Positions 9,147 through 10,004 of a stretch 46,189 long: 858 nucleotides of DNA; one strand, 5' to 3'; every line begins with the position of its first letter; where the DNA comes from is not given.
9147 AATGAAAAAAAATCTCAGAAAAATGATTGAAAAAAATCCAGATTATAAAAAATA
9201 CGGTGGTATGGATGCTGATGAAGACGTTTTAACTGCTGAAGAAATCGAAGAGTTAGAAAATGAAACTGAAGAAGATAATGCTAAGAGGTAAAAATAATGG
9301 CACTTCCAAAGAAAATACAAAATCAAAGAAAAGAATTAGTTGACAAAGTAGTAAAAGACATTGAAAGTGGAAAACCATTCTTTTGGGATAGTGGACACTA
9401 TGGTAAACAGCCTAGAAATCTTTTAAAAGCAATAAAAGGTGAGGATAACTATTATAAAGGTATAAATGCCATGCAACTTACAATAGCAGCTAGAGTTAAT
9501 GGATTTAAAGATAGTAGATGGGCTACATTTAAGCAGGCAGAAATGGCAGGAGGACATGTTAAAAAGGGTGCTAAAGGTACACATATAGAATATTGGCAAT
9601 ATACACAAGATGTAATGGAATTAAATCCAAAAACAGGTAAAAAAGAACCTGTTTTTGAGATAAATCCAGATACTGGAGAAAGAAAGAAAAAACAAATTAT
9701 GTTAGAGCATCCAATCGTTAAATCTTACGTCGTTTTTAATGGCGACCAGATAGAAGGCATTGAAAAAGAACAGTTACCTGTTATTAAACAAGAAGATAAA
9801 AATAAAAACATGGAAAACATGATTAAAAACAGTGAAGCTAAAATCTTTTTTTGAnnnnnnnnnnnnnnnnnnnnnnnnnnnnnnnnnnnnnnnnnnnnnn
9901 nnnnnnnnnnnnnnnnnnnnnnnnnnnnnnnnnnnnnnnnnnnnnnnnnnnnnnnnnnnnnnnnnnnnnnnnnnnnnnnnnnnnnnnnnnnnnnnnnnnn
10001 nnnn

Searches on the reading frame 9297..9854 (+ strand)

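Call 43: search_protein_families(library=pfam, proteins=[window:9297-9854:+], max_evalue=0.001)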
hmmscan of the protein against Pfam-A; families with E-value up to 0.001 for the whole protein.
window:9297-9854:+ (185 aa): 1 family
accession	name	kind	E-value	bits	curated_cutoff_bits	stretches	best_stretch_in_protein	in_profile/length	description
PF08401.16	ArdcN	-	7.4e-23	81.5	22.6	1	9-147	2-123/123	N-terminal domain of anti-restriction factor ArdC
